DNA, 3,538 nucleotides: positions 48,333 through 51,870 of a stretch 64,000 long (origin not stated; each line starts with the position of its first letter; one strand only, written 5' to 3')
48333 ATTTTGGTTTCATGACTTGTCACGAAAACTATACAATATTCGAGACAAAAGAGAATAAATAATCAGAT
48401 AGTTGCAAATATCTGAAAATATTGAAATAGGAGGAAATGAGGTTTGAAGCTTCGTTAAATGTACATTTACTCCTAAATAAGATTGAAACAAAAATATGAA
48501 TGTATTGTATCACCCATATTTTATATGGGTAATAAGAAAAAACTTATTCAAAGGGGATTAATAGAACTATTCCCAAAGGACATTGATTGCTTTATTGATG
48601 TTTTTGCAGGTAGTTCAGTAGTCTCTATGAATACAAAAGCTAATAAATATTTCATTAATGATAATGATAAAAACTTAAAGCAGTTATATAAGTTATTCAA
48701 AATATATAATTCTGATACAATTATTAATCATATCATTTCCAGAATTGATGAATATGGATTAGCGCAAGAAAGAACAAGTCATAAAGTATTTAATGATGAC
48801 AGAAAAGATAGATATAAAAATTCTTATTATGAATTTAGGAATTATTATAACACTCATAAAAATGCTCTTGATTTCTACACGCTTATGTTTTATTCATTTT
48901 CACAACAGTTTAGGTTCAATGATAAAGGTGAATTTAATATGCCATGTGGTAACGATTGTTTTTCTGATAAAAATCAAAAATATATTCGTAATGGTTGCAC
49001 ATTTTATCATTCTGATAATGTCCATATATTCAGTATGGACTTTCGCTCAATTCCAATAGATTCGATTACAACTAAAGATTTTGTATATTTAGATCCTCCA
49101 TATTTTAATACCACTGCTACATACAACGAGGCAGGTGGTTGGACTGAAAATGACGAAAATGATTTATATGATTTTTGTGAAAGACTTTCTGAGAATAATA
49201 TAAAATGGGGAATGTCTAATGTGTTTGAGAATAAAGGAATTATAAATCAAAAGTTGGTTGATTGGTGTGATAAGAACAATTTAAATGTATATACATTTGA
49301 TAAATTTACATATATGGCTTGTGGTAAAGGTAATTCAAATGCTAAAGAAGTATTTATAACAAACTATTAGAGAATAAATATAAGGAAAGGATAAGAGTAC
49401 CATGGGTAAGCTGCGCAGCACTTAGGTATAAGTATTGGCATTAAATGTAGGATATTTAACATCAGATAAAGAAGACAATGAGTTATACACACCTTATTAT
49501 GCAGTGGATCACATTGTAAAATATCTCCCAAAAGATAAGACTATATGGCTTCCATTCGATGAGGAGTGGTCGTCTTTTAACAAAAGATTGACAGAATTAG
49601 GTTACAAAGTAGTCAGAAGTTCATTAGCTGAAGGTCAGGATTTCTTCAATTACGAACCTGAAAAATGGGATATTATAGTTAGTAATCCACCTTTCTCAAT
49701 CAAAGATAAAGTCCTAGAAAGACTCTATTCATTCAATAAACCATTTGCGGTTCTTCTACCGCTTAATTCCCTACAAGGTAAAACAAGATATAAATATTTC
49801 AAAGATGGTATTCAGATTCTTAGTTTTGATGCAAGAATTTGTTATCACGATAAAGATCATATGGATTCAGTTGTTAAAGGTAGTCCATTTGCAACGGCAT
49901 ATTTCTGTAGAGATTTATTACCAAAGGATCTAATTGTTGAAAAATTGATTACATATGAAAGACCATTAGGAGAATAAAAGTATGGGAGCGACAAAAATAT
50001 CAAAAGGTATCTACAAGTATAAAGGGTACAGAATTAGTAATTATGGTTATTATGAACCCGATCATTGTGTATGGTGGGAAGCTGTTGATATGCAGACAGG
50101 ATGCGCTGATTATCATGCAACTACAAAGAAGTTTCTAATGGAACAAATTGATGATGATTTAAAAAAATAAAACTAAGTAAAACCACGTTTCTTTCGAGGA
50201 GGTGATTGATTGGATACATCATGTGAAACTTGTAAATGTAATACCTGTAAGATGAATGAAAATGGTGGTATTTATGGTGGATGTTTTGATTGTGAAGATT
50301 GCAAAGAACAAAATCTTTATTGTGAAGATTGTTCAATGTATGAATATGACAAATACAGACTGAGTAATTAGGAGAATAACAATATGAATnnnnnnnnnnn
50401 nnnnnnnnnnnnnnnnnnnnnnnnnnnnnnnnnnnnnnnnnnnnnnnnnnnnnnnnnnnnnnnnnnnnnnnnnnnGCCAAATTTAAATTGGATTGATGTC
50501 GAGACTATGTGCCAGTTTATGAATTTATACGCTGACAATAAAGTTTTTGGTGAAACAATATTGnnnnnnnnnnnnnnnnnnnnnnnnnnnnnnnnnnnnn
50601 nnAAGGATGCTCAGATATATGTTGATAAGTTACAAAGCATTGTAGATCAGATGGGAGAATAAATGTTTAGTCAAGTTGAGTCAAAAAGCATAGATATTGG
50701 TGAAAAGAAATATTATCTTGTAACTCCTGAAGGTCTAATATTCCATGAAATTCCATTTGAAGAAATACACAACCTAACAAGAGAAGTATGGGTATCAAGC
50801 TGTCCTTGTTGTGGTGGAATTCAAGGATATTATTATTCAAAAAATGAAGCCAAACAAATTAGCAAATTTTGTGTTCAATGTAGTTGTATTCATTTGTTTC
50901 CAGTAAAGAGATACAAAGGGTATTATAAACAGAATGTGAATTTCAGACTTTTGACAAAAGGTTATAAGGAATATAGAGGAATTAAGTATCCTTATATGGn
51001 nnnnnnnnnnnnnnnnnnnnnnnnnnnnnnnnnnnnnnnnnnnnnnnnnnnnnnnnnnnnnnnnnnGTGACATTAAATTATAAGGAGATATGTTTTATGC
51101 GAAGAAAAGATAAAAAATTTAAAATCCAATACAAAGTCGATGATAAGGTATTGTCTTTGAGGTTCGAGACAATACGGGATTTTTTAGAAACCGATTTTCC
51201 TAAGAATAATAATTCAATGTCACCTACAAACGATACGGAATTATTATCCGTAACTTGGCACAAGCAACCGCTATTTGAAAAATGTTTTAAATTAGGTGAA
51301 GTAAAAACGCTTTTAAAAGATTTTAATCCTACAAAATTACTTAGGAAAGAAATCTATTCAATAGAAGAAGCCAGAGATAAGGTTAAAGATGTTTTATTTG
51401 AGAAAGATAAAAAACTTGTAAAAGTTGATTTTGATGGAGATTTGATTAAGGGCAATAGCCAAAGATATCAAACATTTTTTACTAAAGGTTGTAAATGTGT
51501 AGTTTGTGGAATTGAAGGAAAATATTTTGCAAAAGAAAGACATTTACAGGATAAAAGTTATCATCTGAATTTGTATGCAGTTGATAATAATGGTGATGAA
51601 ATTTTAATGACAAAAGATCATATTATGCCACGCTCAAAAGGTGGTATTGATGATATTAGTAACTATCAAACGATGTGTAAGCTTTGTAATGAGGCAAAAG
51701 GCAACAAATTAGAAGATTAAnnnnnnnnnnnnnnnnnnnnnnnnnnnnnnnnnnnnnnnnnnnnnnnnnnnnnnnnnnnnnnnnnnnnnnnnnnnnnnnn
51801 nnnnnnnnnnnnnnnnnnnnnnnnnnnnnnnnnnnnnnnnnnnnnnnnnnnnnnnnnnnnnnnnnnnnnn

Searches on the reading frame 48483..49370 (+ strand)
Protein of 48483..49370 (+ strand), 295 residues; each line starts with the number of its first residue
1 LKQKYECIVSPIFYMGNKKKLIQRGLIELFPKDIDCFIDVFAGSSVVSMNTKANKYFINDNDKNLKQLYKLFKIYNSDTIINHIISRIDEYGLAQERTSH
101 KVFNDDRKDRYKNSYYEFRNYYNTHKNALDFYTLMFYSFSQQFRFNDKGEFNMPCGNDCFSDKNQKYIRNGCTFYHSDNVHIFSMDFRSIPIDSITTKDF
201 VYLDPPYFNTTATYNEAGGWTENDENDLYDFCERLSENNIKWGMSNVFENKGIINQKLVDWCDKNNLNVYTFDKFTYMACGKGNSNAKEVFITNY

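Call 3: search_protein_families(library=pfam, proteins=[window:48483-49370:+], max_evalue=0.01)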
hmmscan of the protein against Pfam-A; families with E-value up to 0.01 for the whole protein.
window:48483-49370:+ (295 aa): 1 family
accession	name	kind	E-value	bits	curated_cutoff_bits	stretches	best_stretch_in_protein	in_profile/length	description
PF02086.21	MethyltransfD12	-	7.8e-25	88.5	22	1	14-254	1-231/253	D12 class N6 adenine-specific DNA methyltransferase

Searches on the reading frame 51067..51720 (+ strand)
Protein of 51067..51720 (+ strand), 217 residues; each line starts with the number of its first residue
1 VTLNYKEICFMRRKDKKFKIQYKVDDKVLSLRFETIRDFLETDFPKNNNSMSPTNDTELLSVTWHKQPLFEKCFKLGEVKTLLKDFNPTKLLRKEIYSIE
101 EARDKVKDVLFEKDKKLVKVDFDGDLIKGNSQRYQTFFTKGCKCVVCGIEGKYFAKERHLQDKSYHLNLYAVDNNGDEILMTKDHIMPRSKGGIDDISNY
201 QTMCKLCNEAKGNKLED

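Call 3: search_protein_families(library=pfam, proteins=[window:51067-51720:+], max_evalue=0.01)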
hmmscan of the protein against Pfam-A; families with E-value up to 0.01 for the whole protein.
window:51067-51720:+ (217 aa): 3 families
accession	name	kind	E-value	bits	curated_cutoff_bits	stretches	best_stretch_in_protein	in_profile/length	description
PF14279.12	HNH_5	-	4.7e-11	42.9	27.5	1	181-216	13-48/56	HNH endonuclease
PF01844.29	HNH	-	7.1e-10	39.3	21.4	1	181-214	14-47/47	HNH endonuclease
PF22138.2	MjAgo_N-like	-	0.0092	17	27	0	10-30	29-49/69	Archaeal argonaute protein N-terminal domain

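Call 4: search_protein_families(library=phrogs, proteins=[window:51067-51720:+], max_evalue=0.001)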
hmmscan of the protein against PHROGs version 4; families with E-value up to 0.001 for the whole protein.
window:51067-51720:+ (217 aa): 21 families
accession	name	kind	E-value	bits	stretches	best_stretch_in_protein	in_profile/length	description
phrog_23285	-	DNA, RNA and nucleotide metabolism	5.9e-17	63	1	110-216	18-126/203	HNH endonuclease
phrog_6050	-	DNA, RNA and nucleotide metabolism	6.5e-16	59.1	1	105-215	277-361/402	HNH endonuclease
phrog_25184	-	DNA, RNA and nucleotide metabolism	1.5e-13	51.6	1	120-213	67-159/209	HNH endonuclease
phrog_8660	-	DNA, RNA and nucleotide metabolism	2.4e-12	48.4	1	130-214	113-179/196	HNH endonuclease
phrog_2214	-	DNA, RNA and nucleotide metabolism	1.3e-10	42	1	108-214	160-239/429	HNH endonuclease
phrog_338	-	DNA, RNA and nucleotide metabolism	4.4e-09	37.1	1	159-216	222-264/340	HNH endonuclease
phrog_2118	-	DNA, RNA and nucleotide metabolism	5.1e-09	37.1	1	129-214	164-224/301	HNH endonuclease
phrog_9645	-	DNA, RNA and nucleotide metabolism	2e-08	35.1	1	181-215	39-73/168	HNH endonuclease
phrog_7785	-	DNA, RNA and nucleotide metabolism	5.8e-08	33.8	1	182-214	82-114/147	HNH endonuclease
phrog_16726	-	DNA, RNA and nucleotide metabolism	8e-08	33.3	1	113-215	66-144/308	HNH endonuclease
phrog_1271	-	DNA, RNA and nucleotide metabolism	4.4e-07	30.6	1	123-215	248-319/361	HNH endonuclease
phrog_5718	-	DNA, RNA and nucleotide metabolism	5.6e-07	29.9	1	132-215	119-177/394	HNH endonuclease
phrog_8828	-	DNA, RNA and nucleotide metabolism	1e-06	29.8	1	142-212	56-119/205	HNH endonuclease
phrog_9545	-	DNA, RNA and nucleotide metabolism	1.5e-05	25.8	1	179-214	132-167/206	HNH endonuclease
phrog_589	-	DNA, RNA and nucleotide metabolism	2.2e-05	25.3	1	181-214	107-141/179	HNH endonuclease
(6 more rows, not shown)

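Call 15: search_protein_families(library=ncbifam, proteins=[window:51067-51720:+], max_evalue=0.01)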
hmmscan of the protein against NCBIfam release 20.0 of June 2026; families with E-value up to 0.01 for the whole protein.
window:51067-51720:+ (217 aa): 2 families
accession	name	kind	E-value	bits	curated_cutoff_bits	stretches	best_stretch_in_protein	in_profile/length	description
NF040563.1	guided_IscB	equivalog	7e-07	28.7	175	1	177-214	201-238/314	RNA-guided endonuclease IscB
NF049971.1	CRISPR_Cas9d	exception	7.1e-07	28.2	375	1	181-214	563-596/986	type II CRISPR RNA-guided endonuclease Cas9d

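Call 60: find_related_loci(query=window:51097-51717:+, collection=viral_contigs, flank=4000)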
Query window:51097-51717:+ (207 aa) in viral_contigs; peptide patterns used: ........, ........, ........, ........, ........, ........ (x = any residue, [..] = any of these).
158 stretches matched a pattern; 154 encode a relative of the query (tblastn E <= 1e-3); the best 80 are kept; 80 distinct loci.
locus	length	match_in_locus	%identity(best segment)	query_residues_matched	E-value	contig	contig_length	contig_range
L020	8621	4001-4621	100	1-207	7e-139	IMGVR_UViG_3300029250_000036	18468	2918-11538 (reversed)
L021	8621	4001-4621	98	1-207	4e-136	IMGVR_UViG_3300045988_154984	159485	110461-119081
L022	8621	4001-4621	98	1-207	4e-136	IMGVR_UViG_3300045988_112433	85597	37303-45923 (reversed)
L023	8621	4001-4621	97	1-207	8e-135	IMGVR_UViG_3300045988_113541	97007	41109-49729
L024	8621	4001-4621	97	1-207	8e-135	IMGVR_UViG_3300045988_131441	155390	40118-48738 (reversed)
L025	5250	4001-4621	97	1-207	5e-135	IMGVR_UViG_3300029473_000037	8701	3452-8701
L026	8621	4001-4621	97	1-207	4e-134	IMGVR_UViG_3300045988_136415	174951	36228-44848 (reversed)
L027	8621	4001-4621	97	1-207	4e-134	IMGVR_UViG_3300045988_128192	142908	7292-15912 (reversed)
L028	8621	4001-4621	97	1-207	4e-134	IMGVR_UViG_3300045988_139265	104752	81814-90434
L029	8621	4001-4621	95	1-207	2e-133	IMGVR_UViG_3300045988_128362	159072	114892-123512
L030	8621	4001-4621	96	1-207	2e-132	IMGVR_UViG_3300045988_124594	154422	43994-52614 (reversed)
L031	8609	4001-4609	97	1-203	5e-132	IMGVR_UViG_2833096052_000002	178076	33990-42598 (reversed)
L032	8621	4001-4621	97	1-207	8e-135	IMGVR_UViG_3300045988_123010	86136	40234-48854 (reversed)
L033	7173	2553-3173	93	1-207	1e-130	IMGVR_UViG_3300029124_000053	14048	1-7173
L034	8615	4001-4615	94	1-205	6e-130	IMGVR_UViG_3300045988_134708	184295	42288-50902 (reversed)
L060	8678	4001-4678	63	6-207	3e-89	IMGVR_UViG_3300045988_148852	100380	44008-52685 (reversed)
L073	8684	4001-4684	63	1-207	3e-88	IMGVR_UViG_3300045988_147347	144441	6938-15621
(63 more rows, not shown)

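Call 63: search_protein_families(library=pfam, proteins=[L029:4834-5859:+, L034:4712-5617:+, L060:5674-6993:+, L026:5862-6602:+, L023:5623-6177:+, L023:6187-6831:+, L073:6057-6767:+, L031:4001-4942:+], max_evalue=0.01)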
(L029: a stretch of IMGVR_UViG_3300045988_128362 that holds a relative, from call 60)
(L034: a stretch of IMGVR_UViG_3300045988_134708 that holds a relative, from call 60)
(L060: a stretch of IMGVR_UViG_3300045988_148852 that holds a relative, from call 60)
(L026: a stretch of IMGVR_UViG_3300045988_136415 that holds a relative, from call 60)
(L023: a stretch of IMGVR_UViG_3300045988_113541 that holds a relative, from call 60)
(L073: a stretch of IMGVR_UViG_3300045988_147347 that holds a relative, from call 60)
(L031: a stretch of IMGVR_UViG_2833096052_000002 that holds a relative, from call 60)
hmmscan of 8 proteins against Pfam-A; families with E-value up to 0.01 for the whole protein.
L029:4834-5859:+ (342 aa): 2 families
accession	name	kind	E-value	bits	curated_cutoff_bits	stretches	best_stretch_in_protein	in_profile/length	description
PF09414.15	RNA_ligase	-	5.7e-19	69.3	27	1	155-330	1-169/171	RNA ligase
PF21189.3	PHA02142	-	7.9e-07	29.9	27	1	1-47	41-92/92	PHA02142 OB-fold domain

L034:4712-5617:+ (302 aa): 2 families
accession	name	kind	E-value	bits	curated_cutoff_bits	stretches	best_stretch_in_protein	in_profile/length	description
PF09414.15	RNA_ligase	-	1.7e-25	90.6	27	1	25-189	2-170/171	RNA ligase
PF19553.4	DUF6076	-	0.0039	17.4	23.5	0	186-238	102-156/168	Family of unknown function (DUF6076)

L060:5674-6993:+ (440 aa): 1 family
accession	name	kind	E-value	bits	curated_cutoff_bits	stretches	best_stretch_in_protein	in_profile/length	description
PF09511.15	RNA_lig_T4_1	-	1.2e-24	87.8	28.3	1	107-305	1-225/227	RNA ligase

L026:5862-6602:+ (247 aa): 1 family
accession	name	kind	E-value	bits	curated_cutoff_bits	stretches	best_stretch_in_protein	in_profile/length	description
PF13392.12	HNH_3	-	0.007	16.4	24.8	0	145-170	20-45/46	HNH endonuclease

L023:5623-6177:+ (185 aa): 1 family
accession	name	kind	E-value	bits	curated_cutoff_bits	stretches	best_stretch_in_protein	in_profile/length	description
PF00149.33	Metallophos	-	7.7e-06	26.9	21.5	1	4-92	5-79/191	Calcineurin-like phosphoesterase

L023:6187-6831:+ (215 aa): 0 families

L073:6057-6767:+ (237 aa): 1 family
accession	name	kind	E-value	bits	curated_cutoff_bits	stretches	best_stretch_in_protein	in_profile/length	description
PF22083.2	I-HmuI_NUMOD-like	-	5.4e-06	26.3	27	1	190-234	1-45/46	DNA endonuclease I-HmuI-like, NUMOD-like domain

L031:4001-4942:+ (314 aa): 3 families
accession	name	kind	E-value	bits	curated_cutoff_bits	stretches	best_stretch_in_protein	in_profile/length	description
PF14279.12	HNH_5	-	1.1e-10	41.8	27.5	1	171-205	13-47/56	HNH endonuclease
PF01844.29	HNH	-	3.8e-09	37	21.4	1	171-203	14-46/47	HNH endonuclease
PF08772.16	Zn_ribbon_NOB1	-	0.0088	16.6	24.9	0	184-214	1-31/72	Nin one binding (NOB1) Zn-ribbon like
